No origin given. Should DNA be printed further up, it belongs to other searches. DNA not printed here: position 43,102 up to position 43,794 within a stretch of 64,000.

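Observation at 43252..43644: Small-protein member C sits immediately upstream of the 738-aa amidohydrolase (same pairing, opposite gene order)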

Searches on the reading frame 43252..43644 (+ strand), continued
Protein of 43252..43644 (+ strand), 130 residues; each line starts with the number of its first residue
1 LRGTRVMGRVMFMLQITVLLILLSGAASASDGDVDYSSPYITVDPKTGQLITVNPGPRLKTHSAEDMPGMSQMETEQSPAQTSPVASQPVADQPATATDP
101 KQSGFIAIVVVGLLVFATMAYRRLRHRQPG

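Call 78: search_protein_families(library=pfam, alignment_id=A4, max_evalue=1)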
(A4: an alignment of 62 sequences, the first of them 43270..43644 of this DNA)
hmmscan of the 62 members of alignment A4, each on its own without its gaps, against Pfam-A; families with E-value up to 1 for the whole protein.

A. member 1, window:43270-43644:+ (124 aa): 1 family
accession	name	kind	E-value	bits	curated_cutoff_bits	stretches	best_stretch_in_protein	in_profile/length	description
PF07010.17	Endomucin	-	0.011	16.1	26.6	1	5-81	1-76/260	Endomucin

B. families by the number of members that match (of 62 scanned): 47 families (the first 25 are shown)
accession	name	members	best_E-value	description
PF05808.16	Podoplanin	14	5.5e-05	Podoplanin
PF15232.11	DUF4585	13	0.018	Domain of unknown function (DUF4585)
PF07589.16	PEP-CTERM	10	0.0081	PEP-CTERM motif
PF17233.7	DUF5308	8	0.0036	Family of unknown function (DUF5308)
PF19116.6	DUF5801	6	0.079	Domain of unknown function (DUF5801)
PF05084.19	GRA6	4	0.00017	Granule antigen protein (GRA6)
PF09301.15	DUF1970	3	0.0035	Domain of unknown function (DUF1970)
PF10541.14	KASH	3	0.022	Nuclear envelope localisation domain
PF17870.6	Insulin_TMD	3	0.022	Insulin receptor trans-membrane segment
PF02009.21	RIFIN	3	0.047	Rifin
PF25612.1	DUF7940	3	0.049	Family of unknown function (DUF7940)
PF05283.16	MGC-24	3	0.11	Multi-glycosylated core protein 24 (MGC-24), sialomucin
PF07010.17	Endomucin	2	0.011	Endomucin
PF15677.10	CEND1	2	0.022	Cell cycle exit and neuronal differentiation protein 1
PF15756.10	DUF4690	2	0.039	Small Novel Rich in Cartilage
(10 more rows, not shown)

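Call 81: list_cluster_members(proteins=[window:43270-43641:+, window:4875-5306:+, window:29993-30370:-, window:43718-45931:+])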
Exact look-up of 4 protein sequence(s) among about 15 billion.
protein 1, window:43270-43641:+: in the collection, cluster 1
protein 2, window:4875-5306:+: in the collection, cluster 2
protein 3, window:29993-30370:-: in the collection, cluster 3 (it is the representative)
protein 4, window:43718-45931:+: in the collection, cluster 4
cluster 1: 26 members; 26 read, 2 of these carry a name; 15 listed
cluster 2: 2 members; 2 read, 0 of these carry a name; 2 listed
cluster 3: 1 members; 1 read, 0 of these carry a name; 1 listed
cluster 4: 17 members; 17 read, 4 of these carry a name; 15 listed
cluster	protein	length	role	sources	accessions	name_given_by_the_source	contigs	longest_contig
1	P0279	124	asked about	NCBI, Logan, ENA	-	-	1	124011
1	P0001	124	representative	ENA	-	-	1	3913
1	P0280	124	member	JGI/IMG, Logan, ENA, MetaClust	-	\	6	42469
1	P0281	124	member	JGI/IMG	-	hypothetical protein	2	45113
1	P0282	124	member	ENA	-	-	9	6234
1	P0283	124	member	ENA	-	-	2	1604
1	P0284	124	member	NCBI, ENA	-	-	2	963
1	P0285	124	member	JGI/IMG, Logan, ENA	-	-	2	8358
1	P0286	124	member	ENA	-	-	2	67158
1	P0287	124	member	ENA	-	-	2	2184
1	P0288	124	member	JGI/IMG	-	-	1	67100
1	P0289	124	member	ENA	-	-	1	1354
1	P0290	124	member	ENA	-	-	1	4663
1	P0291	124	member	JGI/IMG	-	-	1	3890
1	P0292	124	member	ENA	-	-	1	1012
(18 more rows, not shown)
